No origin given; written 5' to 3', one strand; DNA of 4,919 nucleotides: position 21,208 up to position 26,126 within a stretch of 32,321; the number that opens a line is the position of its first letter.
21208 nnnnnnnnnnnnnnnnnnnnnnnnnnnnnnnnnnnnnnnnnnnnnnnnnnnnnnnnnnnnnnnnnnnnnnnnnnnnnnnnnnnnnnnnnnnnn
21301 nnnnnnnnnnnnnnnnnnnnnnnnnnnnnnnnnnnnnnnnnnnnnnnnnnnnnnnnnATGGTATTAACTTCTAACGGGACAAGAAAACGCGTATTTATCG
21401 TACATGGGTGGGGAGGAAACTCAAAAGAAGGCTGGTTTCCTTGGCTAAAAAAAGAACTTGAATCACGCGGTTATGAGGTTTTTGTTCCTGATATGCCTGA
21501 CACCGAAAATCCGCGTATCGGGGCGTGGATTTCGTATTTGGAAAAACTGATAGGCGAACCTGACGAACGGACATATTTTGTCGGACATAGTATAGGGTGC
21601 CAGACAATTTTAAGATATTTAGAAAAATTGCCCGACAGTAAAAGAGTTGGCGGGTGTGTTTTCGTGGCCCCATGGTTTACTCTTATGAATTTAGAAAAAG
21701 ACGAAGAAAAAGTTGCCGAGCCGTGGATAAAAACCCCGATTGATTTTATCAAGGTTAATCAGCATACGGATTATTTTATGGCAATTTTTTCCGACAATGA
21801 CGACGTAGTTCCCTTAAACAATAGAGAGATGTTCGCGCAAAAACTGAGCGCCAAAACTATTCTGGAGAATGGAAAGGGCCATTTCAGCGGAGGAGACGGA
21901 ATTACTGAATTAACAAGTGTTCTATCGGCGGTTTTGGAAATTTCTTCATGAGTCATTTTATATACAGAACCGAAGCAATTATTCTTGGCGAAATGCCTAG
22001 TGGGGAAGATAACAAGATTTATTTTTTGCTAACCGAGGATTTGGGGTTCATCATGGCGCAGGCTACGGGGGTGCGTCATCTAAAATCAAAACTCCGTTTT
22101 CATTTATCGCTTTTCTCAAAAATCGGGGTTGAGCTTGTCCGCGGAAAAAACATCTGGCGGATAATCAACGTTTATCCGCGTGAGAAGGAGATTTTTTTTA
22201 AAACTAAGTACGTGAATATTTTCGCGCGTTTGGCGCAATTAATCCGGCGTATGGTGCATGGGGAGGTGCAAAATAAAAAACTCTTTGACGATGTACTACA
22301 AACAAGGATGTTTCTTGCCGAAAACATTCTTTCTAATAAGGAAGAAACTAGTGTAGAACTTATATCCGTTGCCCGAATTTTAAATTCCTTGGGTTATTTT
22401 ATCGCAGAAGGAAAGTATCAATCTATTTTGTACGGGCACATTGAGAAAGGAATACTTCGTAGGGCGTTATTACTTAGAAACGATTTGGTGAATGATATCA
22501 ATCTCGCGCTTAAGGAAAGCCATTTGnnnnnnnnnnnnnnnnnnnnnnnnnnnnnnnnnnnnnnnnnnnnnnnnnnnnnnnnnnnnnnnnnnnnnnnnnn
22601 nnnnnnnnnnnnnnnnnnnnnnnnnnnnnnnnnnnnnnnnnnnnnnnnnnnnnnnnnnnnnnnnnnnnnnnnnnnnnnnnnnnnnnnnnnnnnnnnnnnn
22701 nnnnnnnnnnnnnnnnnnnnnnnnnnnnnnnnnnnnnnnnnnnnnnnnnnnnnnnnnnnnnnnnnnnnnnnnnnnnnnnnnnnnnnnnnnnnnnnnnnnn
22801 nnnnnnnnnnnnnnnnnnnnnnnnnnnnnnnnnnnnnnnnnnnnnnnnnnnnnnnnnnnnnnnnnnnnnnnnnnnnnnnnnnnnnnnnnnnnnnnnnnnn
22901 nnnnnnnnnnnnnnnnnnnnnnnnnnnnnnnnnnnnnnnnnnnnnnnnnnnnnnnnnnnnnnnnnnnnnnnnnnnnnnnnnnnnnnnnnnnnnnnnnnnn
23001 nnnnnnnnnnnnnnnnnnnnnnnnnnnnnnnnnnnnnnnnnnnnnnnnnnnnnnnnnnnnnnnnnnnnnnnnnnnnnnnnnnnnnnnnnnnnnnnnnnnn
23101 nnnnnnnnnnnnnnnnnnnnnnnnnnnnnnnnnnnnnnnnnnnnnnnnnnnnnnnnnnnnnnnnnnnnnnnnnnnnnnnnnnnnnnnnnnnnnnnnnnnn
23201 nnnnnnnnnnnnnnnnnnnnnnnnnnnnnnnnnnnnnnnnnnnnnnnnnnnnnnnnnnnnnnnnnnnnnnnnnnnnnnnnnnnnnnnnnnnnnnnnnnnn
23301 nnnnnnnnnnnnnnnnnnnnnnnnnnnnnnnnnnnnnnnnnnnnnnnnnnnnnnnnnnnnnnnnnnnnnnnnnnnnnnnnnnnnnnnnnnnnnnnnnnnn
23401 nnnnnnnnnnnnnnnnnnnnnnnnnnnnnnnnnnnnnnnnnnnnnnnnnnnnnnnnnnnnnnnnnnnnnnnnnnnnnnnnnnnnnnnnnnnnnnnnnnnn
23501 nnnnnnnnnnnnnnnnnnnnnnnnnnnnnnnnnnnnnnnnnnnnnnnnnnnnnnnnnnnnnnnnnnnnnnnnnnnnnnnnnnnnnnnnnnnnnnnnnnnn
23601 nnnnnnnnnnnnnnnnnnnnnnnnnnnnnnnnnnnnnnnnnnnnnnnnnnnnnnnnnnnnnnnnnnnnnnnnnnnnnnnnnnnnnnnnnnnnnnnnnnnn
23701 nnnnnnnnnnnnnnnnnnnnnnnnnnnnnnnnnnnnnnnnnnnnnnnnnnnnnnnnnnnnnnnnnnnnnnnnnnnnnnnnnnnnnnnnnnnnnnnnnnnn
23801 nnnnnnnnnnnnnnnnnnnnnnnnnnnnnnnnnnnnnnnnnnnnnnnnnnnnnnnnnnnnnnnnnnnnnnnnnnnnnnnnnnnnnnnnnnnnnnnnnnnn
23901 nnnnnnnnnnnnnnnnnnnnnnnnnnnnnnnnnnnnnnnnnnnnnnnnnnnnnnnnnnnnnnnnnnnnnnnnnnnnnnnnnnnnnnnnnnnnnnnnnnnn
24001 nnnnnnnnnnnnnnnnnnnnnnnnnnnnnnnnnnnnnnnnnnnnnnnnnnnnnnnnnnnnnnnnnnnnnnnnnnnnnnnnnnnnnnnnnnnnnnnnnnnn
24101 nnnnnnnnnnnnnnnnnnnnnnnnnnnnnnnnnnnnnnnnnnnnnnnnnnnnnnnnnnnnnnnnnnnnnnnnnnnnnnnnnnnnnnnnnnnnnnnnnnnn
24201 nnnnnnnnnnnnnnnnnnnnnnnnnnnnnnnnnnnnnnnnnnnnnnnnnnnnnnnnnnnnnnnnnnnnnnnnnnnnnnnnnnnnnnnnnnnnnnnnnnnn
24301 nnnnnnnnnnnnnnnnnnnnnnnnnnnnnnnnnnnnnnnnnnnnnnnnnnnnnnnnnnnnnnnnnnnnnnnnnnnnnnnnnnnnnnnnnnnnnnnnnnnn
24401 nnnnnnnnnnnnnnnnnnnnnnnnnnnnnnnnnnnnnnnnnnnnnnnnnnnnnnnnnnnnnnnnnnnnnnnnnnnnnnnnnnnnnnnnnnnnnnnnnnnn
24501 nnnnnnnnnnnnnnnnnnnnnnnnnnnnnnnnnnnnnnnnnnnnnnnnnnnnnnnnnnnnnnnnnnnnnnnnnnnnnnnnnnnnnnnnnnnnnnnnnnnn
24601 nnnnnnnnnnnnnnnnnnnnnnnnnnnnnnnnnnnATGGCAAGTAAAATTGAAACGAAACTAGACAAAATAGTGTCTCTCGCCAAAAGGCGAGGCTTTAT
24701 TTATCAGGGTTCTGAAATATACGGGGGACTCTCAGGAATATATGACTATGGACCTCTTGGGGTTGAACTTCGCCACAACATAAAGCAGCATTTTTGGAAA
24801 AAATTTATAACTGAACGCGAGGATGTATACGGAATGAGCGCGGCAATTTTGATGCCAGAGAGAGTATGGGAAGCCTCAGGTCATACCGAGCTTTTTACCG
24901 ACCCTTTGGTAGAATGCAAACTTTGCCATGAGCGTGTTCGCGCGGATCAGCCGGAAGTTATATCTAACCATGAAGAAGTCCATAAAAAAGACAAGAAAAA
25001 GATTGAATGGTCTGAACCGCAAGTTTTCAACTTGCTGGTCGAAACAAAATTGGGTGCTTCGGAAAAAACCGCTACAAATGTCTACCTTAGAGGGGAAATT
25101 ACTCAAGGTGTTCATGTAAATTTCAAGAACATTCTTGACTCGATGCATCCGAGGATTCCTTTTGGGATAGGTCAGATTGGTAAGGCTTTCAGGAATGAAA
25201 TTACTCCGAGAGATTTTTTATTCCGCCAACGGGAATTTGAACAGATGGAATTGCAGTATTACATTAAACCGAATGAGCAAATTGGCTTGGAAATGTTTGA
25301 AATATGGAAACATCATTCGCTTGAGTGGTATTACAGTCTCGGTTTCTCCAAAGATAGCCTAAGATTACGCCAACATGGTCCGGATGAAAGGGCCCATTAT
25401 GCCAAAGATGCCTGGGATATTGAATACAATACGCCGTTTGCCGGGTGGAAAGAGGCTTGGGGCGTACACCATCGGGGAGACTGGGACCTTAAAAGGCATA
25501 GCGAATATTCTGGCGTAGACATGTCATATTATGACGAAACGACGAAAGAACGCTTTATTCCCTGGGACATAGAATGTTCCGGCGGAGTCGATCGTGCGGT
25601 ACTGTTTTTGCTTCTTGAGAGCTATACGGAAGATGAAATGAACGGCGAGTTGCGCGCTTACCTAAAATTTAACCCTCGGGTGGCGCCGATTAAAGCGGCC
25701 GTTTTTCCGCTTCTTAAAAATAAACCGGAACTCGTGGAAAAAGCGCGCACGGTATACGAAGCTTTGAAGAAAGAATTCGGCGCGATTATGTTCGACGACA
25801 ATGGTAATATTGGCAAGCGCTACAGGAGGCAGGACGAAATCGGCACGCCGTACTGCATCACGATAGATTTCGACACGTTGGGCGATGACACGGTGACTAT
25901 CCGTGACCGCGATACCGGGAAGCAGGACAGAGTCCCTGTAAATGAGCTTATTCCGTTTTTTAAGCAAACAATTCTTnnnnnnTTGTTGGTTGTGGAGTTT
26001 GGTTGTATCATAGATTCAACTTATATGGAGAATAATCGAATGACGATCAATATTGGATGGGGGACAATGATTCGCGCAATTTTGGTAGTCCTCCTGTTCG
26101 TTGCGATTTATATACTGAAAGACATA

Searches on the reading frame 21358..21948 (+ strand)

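Call 25: search_protein_families(library=pfam, proteins=[window:21358-21948:+], max_evalue=0.001)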
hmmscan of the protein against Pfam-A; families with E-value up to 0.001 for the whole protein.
window:21358-21948:+ (197 aa): 7 families
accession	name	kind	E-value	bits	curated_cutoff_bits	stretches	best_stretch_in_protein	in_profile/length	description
PF06821.19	Ser_hydrolase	-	1.5e-23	84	22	1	13-188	2-166/172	Serine hydrolase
PF00561.26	Abhydrolase_1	-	7.3e-14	52.5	25.8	2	68-114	67-113/245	alpha/beta hydrolase fold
PF12697.13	Abhydrolase_6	-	3.9e-09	37.9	26.3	1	12-127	1-111/217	Alpha/beta hydrolase family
PF12146.15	Hydrolase_4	-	5.5e-07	29.6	27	1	67-170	73-175/239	Serine aminopeptidase, S33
PF10230.15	LIDHydrolase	-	6.4e-06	26.5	27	1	60-111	71-124/262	Lipid-droplet associated hydrolase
PF08538.16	DUF1749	-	0.00035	20.2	24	1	54-105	87-142/299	Protein of unknown function (DUF1749)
PF12695.13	Abhydrolase_5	-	0.00084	19.6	27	0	30-107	18-91/164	Alpha/beta hydrolase family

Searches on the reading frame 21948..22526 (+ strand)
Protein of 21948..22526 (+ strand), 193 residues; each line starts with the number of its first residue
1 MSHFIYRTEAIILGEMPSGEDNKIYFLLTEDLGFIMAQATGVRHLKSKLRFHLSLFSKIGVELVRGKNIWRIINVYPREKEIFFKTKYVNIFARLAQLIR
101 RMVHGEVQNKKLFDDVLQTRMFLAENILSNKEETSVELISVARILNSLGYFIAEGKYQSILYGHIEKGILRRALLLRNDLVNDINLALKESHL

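Call 25: search_protein_families(library=pfam, proteins=[window:21948-22526:+], max_evalue=0.001)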
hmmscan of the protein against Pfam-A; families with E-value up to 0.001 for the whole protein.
window:21948-22526:+ (193 aa): 1 family
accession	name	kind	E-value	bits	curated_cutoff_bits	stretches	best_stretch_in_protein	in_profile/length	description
PF11967.14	RecO_N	-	5.3e-10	39.6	27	1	5-72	3-71/80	Recombination protein O N terminal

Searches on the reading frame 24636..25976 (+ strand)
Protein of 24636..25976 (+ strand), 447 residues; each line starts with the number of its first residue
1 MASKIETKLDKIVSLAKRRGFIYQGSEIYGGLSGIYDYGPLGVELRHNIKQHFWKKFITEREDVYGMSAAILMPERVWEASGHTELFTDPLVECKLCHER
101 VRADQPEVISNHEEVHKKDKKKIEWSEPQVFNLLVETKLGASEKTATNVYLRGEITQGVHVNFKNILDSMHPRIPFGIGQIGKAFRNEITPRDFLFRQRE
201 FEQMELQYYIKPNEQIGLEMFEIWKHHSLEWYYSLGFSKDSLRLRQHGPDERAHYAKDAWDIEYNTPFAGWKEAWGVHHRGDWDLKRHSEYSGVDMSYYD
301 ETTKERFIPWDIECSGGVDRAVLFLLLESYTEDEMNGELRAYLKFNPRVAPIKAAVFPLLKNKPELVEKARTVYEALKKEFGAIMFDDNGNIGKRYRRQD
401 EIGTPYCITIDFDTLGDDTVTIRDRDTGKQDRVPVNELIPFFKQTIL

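Call 25: search_protein_families(library=pfam, proteins=[window:24636-25976:+], max_evalue=0.001)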
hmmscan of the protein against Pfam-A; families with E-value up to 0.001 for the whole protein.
window:24636-25976:+ (447 aa): 2 families
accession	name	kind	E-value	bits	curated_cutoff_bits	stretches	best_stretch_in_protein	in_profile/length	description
PF03129.25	HGTP_anticodon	-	5.6e-23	81.3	21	1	353-444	1-93/94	Anticodon binding domain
PF00587.30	tRNA-synt_2b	-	8.5e-08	32.9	29.3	1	147-279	9-136/179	tRNA synthetase class II core domain (G, H, P, S and T)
